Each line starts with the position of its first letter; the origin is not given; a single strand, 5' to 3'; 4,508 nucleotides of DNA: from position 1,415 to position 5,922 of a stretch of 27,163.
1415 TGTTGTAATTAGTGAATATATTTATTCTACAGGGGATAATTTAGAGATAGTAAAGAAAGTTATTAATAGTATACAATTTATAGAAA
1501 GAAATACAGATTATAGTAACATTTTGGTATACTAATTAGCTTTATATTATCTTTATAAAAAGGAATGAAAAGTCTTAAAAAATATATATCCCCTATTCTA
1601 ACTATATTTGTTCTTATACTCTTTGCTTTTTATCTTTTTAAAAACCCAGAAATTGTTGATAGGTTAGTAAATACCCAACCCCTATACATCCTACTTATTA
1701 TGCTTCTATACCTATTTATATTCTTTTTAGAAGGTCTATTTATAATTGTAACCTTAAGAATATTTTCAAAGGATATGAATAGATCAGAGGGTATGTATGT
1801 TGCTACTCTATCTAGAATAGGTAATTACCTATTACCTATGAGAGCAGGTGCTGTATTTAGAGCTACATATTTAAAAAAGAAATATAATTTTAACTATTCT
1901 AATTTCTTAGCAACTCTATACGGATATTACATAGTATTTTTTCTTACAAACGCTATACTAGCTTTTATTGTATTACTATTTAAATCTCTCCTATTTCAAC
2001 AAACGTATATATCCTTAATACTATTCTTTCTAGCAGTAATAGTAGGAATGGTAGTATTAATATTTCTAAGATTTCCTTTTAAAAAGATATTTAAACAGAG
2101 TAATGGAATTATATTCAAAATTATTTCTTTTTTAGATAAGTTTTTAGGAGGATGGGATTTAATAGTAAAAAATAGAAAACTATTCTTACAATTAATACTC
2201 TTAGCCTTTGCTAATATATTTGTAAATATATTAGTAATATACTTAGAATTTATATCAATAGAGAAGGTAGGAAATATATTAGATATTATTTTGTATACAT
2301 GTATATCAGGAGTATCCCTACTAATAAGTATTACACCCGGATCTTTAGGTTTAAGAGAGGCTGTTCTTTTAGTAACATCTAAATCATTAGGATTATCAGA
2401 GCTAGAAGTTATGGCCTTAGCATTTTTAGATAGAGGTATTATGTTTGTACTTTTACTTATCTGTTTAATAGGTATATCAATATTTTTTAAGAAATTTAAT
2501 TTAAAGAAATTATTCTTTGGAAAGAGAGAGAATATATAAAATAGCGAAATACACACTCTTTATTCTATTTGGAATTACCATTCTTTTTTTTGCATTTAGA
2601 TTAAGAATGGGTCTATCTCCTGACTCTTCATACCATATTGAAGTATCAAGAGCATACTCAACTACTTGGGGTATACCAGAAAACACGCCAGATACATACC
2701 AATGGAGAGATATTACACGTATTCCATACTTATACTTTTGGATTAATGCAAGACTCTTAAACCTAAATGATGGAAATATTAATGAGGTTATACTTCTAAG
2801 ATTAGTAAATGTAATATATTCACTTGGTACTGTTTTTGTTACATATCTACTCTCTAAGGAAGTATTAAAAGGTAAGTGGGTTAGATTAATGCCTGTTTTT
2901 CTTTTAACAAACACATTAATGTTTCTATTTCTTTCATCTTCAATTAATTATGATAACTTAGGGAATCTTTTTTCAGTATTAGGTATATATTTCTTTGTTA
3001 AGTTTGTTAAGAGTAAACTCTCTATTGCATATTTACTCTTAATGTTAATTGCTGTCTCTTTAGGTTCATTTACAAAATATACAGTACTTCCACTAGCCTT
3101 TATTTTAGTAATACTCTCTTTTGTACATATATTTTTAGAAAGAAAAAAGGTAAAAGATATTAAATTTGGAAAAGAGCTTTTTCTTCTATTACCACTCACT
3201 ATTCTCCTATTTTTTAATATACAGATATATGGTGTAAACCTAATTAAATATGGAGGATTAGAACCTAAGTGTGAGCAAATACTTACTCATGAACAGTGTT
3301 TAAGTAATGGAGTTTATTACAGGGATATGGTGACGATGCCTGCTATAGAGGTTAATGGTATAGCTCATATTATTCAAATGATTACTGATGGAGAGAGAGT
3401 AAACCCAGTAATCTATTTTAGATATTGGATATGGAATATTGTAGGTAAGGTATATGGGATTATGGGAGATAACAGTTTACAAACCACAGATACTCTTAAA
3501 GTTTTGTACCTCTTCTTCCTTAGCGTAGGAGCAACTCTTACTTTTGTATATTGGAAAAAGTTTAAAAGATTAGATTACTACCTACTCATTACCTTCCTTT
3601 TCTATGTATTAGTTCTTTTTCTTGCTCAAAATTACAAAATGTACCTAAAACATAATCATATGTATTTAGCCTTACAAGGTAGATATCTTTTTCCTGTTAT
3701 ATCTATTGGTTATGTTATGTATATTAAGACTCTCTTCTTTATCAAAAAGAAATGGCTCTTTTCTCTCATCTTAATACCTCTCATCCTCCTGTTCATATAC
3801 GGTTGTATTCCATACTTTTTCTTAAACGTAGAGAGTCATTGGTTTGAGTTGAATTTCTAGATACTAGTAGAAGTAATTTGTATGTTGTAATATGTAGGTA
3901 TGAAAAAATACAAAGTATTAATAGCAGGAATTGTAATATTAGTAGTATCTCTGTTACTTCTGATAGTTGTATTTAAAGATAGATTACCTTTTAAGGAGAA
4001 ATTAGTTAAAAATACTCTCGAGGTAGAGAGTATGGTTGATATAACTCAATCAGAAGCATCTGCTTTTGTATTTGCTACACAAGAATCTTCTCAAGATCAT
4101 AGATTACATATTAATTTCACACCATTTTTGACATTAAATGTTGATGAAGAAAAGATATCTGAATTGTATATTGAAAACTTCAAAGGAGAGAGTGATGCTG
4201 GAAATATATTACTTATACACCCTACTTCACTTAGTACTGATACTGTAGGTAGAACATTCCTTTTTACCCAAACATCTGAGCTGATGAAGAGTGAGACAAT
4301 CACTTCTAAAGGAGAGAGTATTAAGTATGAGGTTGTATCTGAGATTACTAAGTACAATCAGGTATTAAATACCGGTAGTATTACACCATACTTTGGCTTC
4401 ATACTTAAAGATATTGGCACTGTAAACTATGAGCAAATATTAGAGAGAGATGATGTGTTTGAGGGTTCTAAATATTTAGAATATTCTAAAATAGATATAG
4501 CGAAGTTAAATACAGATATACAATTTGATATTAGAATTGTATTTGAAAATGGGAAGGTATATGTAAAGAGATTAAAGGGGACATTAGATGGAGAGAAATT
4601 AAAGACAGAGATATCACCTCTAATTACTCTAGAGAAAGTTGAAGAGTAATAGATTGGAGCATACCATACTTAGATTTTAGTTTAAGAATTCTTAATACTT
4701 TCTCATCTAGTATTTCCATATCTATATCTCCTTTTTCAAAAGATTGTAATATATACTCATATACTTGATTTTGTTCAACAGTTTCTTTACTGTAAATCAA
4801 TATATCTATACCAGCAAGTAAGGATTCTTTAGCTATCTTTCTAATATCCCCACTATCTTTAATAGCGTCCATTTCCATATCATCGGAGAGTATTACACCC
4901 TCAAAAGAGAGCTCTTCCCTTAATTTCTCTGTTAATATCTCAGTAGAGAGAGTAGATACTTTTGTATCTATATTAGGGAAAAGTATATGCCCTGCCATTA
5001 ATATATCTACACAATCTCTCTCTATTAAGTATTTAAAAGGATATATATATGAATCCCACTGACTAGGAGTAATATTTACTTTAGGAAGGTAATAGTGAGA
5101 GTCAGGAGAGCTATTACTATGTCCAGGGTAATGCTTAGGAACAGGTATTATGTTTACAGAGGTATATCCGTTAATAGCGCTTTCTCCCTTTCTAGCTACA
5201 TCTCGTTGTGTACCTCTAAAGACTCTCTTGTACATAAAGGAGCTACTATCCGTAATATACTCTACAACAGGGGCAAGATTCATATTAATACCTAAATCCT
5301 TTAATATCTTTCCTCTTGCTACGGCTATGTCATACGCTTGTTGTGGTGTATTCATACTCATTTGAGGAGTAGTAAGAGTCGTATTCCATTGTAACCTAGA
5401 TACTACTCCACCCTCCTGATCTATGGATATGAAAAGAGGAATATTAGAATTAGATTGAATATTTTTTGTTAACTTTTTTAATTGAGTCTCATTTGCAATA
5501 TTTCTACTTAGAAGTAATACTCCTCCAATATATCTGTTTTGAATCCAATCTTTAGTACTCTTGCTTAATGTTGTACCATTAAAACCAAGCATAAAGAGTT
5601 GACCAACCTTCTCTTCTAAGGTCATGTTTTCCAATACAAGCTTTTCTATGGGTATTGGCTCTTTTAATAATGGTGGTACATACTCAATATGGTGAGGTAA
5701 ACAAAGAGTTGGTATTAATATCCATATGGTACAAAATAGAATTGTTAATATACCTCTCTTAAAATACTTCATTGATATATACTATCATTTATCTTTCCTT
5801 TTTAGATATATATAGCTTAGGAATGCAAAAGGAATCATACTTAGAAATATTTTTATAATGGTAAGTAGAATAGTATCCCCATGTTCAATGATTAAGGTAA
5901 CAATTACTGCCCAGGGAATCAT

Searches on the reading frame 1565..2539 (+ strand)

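Call 11: search_protein_families(library=pfam, proteins=[window:1565-2539:+], max_evalue=0.01)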
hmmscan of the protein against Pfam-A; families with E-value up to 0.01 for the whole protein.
window:1565-2539:+ (324 aa): 1 family
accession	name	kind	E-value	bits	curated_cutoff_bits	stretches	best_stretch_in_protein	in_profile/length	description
PF03706.18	LPG_synthase_TM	-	5.9e-29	101.9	33.4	1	12-299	6-300/302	Lysylphosphatidylglycerol synthase TM region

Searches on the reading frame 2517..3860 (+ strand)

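Call 11: search_protein_families(library=pfam, proteins=[window:2517-3860:+], max_evalue=0.01)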
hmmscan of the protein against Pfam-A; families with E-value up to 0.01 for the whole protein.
window:2517-3860:+ (447 aa): 1 family
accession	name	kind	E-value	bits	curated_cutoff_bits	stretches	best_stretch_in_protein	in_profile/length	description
PF02366.24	PMT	-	1.4e-06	28.5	22.7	1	91-233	82-234/245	Dolichyl-phosphate-mannose-protein mannosyltransferase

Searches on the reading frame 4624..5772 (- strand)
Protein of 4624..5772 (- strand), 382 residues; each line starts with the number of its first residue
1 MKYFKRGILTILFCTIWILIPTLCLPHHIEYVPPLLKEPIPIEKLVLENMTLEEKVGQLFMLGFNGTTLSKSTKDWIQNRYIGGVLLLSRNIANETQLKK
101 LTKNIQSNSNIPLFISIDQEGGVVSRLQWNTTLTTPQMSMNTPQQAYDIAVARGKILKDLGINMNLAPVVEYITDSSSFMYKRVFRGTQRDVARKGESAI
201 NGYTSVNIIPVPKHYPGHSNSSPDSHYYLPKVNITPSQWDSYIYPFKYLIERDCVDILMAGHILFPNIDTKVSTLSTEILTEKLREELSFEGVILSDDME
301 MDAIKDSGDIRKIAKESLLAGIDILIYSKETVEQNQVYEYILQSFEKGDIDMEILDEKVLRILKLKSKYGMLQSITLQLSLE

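Call 11: search_protein_families(library=pfam, proteins=[window:4624-5772:-], max_evalue=0.01)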
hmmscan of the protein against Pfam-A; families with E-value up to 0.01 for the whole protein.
window:4624-5772:- (382 aa): 1 family
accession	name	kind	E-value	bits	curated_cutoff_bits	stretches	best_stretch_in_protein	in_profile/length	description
PF00933.27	Glyco_hydro_3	-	2.3e-61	208.4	27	1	51-365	1-316/316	Glycosyl hydrolase family 3 N terminal domain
